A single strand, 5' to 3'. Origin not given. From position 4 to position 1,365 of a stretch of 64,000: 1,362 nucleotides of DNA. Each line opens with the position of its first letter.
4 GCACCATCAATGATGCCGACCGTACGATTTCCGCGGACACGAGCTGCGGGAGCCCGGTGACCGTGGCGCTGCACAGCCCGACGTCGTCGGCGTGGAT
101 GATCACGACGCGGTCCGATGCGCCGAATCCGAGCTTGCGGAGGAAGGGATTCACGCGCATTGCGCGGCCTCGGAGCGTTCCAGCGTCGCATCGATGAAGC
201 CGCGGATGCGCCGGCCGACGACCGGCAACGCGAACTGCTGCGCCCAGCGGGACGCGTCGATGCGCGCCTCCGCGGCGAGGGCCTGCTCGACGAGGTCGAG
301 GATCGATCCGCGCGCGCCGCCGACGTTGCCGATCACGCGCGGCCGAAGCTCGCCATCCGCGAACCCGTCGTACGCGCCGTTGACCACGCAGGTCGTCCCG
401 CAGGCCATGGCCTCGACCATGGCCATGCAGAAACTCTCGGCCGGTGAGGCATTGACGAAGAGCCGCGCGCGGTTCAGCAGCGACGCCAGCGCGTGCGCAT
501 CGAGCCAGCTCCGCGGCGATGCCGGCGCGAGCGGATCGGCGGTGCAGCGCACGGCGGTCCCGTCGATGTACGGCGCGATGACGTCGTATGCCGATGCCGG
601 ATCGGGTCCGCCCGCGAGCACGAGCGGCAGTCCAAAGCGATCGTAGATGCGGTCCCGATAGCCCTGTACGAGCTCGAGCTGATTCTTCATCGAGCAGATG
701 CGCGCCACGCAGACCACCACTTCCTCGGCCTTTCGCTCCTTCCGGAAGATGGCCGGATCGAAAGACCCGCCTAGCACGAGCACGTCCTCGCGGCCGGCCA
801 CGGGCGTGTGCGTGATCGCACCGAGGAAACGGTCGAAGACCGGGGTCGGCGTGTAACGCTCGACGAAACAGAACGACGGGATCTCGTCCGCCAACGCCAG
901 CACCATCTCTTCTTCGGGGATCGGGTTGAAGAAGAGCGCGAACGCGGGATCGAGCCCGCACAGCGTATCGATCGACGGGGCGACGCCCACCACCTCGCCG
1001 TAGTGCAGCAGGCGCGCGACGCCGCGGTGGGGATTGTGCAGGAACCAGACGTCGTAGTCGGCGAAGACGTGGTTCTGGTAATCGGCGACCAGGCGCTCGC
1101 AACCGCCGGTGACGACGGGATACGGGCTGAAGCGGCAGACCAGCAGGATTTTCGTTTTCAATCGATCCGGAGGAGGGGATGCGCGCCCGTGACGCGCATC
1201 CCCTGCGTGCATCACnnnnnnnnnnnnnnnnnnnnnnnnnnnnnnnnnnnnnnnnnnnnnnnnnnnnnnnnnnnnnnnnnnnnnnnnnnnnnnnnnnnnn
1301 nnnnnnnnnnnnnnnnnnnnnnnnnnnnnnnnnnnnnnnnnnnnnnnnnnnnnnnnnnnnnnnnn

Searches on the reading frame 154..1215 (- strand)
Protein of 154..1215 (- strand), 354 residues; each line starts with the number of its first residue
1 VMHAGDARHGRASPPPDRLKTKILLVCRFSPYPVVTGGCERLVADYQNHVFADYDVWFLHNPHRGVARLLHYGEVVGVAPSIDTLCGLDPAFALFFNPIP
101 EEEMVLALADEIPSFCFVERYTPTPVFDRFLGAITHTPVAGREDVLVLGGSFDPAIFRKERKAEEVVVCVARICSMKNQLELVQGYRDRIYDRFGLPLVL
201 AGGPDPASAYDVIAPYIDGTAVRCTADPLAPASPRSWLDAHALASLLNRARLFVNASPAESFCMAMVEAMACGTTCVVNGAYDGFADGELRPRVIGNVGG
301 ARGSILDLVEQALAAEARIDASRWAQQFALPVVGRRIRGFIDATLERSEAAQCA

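Call 37: search_protein_families(library=pfam, proteins=[window:154-1215:-], max_evalue=0.00001)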
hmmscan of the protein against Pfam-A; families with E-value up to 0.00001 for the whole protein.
window:154-1215:- (354 aa): 2 families
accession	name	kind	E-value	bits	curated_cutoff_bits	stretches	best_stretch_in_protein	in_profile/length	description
PF00534.26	Glycos_transf_1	-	1.3e-09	38.3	26.4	1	239-286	82-128/172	Glycosyl transferases group 1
PF13692.12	Glyco_trans_1_4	-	6e-09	36.7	27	1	165-281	2-108/142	Glycosyl transferases group 1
